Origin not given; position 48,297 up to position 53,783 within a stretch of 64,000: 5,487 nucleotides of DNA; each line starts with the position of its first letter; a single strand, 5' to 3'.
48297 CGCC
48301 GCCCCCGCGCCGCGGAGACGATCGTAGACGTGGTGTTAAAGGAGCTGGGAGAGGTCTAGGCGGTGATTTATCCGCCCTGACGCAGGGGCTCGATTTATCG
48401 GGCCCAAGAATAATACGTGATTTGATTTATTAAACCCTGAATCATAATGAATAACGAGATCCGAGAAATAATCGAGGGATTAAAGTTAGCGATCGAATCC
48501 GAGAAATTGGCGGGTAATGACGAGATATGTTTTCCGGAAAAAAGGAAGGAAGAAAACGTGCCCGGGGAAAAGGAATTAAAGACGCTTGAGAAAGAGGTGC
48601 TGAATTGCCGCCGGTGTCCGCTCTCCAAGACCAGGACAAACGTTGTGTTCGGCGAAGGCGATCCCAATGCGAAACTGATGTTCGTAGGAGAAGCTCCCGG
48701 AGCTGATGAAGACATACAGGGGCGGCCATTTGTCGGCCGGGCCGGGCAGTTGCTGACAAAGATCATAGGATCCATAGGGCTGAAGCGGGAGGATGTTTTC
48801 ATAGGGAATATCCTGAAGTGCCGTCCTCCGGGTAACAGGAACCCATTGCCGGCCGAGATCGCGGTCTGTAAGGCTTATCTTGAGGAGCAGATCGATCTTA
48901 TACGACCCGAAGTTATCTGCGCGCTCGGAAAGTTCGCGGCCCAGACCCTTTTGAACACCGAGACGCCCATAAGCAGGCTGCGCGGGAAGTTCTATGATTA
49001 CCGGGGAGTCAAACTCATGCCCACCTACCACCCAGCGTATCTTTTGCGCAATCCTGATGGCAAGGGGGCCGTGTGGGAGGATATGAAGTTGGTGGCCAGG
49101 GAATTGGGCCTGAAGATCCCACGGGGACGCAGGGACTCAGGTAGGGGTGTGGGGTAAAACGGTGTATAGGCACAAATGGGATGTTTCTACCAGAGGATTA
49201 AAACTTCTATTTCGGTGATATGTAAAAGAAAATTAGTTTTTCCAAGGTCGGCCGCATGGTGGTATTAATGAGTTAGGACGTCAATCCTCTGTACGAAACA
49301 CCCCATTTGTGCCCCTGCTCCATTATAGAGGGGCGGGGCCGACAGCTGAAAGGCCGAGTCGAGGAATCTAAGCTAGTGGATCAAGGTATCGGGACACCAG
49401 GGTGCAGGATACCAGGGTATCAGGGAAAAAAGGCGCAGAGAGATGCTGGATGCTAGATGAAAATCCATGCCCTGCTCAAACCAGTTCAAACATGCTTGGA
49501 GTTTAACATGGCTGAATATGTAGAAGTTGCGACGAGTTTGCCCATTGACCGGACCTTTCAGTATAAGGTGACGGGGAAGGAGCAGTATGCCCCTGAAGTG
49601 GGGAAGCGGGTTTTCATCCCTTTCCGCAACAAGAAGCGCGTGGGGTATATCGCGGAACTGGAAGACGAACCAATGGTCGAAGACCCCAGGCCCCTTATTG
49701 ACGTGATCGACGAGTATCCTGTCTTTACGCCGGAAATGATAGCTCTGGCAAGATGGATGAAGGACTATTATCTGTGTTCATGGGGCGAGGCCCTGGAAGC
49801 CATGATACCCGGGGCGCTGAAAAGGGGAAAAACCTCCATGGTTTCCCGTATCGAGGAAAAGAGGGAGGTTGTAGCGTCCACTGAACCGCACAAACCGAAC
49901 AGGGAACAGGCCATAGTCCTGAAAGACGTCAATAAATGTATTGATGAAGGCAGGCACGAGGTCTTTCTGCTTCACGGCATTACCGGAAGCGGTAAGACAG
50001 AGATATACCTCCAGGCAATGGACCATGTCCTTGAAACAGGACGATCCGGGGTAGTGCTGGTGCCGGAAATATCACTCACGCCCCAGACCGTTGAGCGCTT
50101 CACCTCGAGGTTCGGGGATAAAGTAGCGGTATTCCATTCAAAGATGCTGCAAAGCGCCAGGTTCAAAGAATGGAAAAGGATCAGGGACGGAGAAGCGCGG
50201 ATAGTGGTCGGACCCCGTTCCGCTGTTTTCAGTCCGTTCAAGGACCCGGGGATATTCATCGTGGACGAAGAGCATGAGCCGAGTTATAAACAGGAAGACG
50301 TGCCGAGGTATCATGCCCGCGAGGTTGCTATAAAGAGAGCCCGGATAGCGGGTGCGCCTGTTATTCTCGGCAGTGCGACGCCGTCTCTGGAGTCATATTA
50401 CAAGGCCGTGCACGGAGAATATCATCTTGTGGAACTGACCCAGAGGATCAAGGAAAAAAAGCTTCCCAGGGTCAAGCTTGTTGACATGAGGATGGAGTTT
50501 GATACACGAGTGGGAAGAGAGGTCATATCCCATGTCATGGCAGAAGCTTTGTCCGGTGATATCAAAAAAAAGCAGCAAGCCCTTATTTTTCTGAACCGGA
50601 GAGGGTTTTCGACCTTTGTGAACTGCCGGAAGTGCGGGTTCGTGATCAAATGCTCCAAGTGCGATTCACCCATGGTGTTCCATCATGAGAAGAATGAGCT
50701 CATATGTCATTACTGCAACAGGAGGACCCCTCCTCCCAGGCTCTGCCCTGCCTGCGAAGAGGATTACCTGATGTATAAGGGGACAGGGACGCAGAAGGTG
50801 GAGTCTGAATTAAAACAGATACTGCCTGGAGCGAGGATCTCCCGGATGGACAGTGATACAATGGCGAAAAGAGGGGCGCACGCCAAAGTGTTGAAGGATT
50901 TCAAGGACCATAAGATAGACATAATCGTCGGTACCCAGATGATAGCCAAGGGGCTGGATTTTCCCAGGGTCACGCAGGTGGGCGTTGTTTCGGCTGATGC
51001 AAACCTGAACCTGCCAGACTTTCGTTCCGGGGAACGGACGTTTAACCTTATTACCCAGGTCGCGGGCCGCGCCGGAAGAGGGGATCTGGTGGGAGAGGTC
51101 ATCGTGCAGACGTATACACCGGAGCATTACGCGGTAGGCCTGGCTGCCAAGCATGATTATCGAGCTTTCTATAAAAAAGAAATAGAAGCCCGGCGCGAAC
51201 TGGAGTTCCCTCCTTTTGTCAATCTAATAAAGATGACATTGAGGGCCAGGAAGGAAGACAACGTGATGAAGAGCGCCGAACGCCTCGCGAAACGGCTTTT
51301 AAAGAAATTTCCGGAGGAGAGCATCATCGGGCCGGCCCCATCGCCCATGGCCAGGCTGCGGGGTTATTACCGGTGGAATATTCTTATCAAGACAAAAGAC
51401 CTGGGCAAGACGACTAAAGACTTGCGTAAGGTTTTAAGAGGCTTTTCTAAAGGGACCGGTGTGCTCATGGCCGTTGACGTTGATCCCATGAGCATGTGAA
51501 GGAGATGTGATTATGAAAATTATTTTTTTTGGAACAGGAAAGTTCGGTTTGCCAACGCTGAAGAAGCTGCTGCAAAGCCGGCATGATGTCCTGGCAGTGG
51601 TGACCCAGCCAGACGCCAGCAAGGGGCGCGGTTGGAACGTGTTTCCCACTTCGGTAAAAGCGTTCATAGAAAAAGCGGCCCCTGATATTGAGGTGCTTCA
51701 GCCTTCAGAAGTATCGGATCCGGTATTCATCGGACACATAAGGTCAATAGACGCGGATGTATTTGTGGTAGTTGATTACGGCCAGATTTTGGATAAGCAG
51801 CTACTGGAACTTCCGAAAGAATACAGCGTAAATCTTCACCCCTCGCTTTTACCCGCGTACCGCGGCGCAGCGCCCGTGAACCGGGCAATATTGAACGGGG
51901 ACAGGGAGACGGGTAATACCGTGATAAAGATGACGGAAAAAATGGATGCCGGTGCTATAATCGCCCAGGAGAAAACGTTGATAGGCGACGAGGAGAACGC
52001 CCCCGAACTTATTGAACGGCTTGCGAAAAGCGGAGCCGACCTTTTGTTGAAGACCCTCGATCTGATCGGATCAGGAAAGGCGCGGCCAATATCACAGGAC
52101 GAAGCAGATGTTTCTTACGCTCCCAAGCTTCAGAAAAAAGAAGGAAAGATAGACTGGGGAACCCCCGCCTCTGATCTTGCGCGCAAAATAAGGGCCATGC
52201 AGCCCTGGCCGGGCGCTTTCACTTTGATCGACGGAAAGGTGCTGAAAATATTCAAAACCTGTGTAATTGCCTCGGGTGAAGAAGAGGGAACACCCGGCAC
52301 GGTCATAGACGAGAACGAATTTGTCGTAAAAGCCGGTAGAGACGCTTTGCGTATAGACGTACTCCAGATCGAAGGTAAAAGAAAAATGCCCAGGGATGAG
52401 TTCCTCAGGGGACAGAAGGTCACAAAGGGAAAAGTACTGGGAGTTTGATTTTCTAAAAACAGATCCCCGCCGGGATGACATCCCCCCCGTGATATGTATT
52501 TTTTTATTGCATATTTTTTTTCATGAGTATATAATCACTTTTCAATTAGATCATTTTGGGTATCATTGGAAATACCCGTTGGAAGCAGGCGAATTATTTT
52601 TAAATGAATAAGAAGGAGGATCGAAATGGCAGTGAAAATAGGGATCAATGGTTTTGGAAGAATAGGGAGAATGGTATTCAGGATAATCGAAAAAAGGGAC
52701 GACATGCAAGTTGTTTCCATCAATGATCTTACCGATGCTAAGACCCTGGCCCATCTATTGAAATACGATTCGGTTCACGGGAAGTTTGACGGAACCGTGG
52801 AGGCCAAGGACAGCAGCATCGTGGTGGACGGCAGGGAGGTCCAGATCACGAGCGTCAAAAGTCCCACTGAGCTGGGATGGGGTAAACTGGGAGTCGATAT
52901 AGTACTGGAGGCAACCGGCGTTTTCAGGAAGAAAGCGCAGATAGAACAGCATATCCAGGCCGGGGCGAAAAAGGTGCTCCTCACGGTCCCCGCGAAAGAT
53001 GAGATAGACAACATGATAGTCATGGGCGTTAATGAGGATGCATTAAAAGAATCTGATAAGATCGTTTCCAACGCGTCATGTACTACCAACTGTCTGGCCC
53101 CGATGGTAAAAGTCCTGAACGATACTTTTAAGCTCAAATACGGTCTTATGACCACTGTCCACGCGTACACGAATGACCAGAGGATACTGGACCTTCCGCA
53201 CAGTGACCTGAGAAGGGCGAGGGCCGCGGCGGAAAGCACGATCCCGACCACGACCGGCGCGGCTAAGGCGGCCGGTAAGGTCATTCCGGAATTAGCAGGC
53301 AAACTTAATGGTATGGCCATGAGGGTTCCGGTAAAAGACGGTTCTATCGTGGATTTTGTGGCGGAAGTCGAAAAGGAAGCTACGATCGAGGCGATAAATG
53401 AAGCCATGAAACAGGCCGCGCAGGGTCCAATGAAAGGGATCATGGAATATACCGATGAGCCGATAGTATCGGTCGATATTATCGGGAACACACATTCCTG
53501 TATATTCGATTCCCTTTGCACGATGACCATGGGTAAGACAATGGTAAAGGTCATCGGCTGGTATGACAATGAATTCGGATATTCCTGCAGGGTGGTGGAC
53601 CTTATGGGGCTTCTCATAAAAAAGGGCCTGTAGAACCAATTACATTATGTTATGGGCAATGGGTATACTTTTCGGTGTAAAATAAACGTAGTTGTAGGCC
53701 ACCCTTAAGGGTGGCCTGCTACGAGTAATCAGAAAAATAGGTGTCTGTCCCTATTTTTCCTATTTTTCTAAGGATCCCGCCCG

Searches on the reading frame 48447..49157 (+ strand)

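Call 38: search_protein_families(library=pfam, proteins=[window:48447-49157:+], max_evalue=0.00001)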
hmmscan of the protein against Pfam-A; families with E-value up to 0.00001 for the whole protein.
window:48447-49157:+ (236 aa): 1 family
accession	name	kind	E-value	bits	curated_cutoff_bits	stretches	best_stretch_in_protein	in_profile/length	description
PF03167.25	UDG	-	1.2e-41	142.5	24.3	1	68-214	1-141/141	Uracil DNA glycosylase superfamily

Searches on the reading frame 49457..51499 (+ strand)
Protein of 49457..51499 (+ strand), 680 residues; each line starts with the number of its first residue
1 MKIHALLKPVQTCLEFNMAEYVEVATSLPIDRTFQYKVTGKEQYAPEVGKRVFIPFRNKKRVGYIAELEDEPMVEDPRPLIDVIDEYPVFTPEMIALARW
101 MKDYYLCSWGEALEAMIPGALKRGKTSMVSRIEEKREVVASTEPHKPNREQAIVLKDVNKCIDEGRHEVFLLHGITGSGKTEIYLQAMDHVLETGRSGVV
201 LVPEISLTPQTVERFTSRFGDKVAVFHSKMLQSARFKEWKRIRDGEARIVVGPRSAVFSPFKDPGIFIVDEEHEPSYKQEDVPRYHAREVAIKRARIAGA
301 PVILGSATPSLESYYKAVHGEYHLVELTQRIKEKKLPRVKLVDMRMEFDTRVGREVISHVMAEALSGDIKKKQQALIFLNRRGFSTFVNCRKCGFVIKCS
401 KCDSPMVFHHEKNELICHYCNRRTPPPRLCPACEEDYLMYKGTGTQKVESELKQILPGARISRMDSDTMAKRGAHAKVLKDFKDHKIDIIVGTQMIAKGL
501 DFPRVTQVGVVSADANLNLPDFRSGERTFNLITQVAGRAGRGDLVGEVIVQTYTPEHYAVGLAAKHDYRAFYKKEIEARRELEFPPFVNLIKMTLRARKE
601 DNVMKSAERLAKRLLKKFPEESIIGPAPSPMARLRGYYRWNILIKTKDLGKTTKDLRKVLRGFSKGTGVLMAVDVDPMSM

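Call 38: search_protein_families(library=pfam, proteins=[window:49457-51499:+], max_evalue=0.00001)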
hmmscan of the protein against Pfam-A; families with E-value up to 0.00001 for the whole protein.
window:49457-51499:+ (680 aa): 6 families
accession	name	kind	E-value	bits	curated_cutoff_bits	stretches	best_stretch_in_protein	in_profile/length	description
PF17764.6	PriA_3primeBD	-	7.7e-27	93.4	22.7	1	23-118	1-96/96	3'DNA-binding domain (3'BD)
PF18074.6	PriA_C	-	3.1e-19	70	26.9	1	586-677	1-95/95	Primosomal protein N C-terminal domain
PF00270.35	DEAD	-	5.9e-16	59.1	26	1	168-313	15-163/167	DEAD/DEAH box helicase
PF04851.21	ResIII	-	1.8e-15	57.7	22.5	1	146-310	3-163/164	Type III restriction enzyme, res subunit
PF00271.37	Helicase_C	-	9.2e-14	52.1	23.5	1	447-541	27-108/110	Helicase conserved C-terminal domain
PF18319.7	Zn_ribbon_PriA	-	2.1e-08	34.4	26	1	399-425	1-27/27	PriA DNA helicase Cys-rich region (CRR) domain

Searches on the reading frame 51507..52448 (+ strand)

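Call 38: search_protein_families(library=pfam, proteins=[window:51507-52448:+], max_evalue=0.00001)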
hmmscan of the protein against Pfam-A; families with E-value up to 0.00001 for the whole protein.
window:51507-52448:+ (313 aa): 2 families
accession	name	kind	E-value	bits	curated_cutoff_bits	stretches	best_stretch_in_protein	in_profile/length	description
PF00551.24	Formyl_trans_N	-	1.1e-38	133.2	26.1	1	3-183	1-180/181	Formyl transferase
PF02911.23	Formyl_trans_C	-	6.8e-25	87.6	21.1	1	207-303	1-99/100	Formyl transferase, C-terminal domain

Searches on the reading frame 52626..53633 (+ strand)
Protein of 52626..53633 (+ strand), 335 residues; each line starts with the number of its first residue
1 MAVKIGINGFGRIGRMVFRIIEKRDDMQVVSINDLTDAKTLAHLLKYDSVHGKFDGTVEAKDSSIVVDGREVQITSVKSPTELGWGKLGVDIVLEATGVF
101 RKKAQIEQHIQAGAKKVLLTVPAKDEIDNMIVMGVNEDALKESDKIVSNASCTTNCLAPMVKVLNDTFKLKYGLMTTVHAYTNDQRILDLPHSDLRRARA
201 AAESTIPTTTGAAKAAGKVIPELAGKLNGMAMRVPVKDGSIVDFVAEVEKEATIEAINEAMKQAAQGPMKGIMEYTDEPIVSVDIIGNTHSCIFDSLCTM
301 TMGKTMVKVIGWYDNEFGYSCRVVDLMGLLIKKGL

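Call 38: search_protein_families(library=pfam, proteins=[window:52626-53633:+], max_evalue=0.00001)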
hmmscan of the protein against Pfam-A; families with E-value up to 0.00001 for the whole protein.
window:52626-53633:+ (335 aa): 2 families
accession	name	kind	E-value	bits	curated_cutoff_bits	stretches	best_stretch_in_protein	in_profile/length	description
PF02800.25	Gp_dh_C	-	8e-66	220.9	24.4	1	157-313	1-158/158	Glyceraldehyde 3-phosphate dehydrogenase, C-terminal domain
PF00044.30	Gp_dh_N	-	1.4e-40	138.1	31.7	1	3-102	1-100/101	Glyceraldehyde 3-phosphate dehydrogenase, NAD binding domain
